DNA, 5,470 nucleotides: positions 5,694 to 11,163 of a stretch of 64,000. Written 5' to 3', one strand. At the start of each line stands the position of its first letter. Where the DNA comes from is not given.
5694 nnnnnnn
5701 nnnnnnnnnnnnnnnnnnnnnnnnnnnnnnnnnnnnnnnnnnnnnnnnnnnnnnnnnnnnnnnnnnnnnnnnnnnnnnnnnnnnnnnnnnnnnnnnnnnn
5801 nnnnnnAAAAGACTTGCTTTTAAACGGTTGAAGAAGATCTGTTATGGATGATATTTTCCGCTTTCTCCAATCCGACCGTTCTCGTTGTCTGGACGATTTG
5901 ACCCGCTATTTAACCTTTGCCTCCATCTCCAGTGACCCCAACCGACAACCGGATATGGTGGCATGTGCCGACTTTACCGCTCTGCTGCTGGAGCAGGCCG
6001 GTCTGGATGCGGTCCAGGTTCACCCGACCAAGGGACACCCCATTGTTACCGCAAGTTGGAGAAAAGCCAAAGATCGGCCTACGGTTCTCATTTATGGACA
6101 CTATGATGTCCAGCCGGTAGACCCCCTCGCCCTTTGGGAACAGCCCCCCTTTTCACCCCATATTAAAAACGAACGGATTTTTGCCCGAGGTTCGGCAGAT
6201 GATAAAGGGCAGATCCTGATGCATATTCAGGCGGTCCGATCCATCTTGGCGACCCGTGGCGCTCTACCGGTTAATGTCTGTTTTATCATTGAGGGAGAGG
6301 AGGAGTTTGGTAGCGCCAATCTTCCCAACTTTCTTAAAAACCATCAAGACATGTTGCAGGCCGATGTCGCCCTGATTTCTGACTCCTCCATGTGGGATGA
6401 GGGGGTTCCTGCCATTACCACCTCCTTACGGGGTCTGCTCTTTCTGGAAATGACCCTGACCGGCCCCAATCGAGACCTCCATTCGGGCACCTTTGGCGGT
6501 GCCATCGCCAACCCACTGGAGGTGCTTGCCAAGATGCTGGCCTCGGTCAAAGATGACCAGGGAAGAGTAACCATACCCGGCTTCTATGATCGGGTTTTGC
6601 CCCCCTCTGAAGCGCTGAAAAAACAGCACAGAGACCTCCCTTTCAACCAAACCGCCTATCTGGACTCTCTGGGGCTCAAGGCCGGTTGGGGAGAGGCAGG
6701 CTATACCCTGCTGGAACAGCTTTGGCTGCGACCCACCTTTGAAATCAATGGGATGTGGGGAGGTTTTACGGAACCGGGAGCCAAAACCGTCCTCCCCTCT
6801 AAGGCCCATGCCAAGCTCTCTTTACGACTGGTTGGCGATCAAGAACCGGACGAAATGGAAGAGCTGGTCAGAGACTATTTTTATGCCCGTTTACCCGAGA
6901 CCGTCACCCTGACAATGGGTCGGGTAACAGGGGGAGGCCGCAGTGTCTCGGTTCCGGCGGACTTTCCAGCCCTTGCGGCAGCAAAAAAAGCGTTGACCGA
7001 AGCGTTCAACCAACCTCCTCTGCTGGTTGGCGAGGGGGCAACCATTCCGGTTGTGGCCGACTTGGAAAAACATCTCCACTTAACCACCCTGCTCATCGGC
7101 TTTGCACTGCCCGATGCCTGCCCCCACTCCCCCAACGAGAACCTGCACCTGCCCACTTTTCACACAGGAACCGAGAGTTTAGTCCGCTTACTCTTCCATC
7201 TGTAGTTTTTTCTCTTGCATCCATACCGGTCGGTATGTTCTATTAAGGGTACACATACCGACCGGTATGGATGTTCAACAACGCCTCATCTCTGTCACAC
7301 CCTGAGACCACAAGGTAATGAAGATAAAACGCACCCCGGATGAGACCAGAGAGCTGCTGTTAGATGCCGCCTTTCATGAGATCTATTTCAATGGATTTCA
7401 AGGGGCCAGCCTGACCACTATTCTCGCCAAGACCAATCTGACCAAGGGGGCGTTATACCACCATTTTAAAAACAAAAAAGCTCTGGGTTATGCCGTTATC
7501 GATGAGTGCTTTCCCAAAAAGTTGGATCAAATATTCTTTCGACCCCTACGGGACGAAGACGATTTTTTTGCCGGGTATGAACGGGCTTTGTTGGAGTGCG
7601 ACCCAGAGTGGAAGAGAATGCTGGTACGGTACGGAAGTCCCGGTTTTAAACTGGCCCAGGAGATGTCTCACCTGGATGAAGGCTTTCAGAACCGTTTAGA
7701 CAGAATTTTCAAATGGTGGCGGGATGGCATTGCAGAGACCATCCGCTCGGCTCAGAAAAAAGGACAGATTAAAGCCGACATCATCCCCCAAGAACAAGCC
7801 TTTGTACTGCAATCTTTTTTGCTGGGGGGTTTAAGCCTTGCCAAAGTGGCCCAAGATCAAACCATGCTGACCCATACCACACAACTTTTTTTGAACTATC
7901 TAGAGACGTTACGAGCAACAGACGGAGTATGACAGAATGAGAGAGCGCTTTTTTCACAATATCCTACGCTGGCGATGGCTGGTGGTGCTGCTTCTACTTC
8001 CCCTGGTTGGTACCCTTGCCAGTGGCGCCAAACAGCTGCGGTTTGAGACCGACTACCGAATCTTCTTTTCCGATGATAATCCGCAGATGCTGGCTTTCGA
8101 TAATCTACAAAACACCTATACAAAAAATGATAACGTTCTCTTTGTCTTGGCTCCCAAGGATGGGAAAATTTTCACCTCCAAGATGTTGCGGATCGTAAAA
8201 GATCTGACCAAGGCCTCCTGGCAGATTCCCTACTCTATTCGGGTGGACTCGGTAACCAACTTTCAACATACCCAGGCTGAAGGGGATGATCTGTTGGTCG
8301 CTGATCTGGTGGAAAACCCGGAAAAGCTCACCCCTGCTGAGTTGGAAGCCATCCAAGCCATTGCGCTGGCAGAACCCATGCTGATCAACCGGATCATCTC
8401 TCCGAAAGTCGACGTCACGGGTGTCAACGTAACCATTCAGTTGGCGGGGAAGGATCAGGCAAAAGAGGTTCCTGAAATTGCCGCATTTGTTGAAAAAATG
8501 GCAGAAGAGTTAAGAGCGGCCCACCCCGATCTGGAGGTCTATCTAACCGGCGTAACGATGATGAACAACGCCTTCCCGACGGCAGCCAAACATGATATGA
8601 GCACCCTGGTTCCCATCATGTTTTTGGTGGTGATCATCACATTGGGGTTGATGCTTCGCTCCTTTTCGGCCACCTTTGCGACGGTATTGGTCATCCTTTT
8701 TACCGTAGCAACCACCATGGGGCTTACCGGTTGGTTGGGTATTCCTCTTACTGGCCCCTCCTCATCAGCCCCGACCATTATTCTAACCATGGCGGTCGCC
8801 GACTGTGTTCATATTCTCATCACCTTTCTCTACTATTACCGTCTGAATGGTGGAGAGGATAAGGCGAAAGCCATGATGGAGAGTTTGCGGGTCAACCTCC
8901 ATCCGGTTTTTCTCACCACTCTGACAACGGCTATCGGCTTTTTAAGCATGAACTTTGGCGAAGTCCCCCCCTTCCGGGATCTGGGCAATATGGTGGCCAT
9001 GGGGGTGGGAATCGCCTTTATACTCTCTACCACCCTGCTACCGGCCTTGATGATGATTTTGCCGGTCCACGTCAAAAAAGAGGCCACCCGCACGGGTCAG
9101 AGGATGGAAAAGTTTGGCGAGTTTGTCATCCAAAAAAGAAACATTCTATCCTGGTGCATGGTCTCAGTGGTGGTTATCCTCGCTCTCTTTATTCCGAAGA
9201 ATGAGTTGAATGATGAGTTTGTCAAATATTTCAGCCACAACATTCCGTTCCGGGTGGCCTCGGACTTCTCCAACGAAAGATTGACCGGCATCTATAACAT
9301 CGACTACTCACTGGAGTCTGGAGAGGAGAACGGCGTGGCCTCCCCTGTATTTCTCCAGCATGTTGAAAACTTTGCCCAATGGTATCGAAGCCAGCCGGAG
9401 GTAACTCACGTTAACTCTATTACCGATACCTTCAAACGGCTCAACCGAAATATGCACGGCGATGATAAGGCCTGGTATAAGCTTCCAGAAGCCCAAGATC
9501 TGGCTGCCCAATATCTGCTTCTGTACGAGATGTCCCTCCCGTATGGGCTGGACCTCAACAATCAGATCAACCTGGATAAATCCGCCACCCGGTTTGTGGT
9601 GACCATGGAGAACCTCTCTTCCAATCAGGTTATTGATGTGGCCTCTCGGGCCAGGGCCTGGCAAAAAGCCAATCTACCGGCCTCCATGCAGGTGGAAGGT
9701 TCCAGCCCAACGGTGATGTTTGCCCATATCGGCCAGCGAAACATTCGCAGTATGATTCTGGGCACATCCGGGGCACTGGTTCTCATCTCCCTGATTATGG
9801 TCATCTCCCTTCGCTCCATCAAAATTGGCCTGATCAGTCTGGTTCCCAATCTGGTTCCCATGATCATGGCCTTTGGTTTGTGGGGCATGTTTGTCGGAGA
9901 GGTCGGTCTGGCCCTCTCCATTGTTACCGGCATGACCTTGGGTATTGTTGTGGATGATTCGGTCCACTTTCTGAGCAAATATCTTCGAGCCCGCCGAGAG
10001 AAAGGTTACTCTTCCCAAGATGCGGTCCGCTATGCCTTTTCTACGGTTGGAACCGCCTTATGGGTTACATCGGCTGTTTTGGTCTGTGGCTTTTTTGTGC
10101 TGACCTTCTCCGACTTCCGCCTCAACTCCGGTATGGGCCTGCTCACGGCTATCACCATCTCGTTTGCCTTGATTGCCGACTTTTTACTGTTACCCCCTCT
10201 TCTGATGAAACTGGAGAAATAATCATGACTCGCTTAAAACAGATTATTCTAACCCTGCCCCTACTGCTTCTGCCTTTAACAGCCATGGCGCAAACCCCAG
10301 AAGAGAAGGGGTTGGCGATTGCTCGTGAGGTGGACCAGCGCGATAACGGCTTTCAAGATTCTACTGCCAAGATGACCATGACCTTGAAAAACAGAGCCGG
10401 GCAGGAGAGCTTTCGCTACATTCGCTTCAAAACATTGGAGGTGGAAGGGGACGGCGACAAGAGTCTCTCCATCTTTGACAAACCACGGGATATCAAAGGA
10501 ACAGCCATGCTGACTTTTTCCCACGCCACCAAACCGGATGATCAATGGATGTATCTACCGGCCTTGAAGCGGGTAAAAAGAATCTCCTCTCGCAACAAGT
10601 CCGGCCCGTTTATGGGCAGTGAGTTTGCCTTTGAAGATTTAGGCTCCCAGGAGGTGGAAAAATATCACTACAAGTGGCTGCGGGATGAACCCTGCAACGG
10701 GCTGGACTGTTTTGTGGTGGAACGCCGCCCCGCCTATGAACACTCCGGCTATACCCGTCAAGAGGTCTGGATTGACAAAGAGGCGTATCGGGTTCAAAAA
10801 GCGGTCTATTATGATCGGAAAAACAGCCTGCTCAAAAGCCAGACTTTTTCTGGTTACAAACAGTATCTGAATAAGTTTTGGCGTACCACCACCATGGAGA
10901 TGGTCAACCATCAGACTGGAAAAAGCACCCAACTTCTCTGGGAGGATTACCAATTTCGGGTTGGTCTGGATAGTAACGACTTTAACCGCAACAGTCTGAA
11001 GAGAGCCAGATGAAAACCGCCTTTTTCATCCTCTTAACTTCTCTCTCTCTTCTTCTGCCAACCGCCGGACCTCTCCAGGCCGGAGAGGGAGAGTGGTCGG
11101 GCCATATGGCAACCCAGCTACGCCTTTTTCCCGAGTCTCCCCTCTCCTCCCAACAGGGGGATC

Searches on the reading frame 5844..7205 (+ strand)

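Call 28: search_protein_families(library=pfam, proteins=[window:5844-7205:+])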
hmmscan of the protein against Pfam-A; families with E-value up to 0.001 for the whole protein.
window:5844-7205:+ (453 aa): 2 families
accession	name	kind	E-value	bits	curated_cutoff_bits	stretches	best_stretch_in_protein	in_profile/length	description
PF01546.33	Peptidase_M20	-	8e-26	91.7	24.6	1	82-450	1-204/206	Peptidase family M20/M25/M40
PF07687.19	M20_dimer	-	5.8e-16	58.8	21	1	201-352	7-105/107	Peptidase dimerisation domain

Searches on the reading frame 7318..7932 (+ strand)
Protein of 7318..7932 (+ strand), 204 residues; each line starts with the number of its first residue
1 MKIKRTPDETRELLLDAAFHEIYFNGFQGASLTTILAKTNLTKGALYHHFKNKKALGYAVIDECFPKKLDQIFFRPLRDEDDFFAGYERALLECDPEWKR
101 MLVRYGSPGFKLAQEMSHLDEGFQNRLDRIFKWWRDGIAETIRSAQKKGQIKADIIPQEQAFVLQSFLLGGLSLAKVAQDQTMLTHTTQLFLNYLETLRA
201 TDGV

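Call 28: search_protein_families(library=pfam, proteins=[window:7318-7932:+])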
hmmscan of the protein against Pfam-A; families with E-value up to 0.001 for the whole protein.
window:7318-7932:+ (204 aa): 3 families
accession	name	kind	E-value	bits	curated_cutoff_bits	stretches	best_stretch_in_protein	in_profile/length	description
PF16925.10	TetR_C_13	-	8.5e-11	42.7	27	1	108-189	26-107/109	Tetracyclin repressor-like, C-terminal domain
PF00440.29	TetR_N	-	7.4e-09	35.7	24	1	14-56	1-43/47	Bacterial regulatory proteins, tetR family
PF21993.1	TetR_C_13_2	-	6.6e-05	23.5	27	1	107-186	25-99/103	Transcriptional regulator LmrA/YxaF-like, C-terminal domain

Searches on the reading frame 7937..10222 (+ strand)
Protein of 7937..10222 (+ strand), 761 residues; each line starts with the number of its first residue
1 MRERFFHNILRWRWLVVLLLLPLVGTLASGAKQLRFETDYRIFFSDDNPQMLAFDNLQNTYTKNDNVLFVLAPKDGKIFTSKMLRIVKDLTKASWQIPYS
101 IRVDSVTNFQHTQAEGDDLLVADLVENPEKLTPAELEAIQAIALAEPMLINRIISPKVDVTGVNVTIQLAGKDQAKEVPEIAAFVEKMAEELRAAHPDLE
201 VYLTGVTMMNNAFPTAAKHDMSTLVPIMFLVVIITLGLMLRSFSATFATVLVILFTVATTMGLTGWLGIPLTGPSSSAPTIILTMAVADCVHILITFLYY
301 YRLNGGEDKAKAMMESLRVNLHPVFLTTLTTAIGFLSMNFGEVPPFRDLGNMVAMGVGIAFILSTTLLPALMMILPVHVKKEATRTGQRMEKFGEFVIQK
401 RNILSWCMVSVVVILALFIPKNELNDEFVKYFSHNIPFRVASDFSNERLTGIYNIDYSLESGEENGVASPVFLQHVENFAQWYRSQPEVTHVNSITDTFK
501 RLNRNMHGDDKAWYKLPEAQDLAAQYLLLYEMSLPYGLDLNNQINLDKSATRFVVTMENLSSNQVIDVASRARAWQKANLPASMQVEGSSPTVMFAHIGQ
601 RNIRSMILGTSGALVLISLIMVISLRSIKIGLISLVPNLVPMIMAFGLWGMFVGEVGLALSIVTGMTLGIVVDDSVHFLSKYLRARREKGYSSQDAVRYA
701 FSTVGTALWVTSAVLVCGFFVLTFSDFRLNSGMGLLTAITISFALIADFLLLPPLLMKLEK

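Call 28: search_protein_families(library=pfam, proteins=[window:7937-10222:+])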
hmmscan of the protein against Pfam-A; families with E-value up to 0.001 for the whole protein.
window:7937-10222:+ (761 aa): 3 families
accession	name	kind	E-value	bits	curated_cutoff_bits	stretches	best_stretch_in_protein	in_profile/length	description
PF03176.21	MMPL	-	4.9e-43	147.8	20.5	2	147-378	74-305/333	MMPL family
PF00873.25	ACR_tran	-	1.8e-09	36.4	28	1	612-746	339-472/1021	AcrB/AcrD/AcrF family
PF12349.14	Sterol-sensing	-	4.4e-07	30.3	22.3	1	244-374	7-135/153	Sterol-sensing domain of SREBP cleavage-activation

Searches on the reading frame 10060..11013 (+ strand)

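Call 28: search_protein_families(library=pfam, proteins=[window:10060-11013:+])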
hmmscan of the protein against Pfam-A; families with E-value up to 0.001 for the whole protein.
window:10060-11013:+ (317 aa): 2 families
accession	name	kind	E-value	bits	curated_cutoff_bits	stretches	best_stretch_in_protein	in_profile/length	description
PF17131.11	LolA_like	-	6.5e-64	215.4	30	1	132-315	2-184/184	Outer membrane lipoprotein-sorting protein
PF07044.18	DUF1329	-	4.2e-09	36.6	23.1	1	135-193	143-206/368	Protein of unknown function (DUF1329)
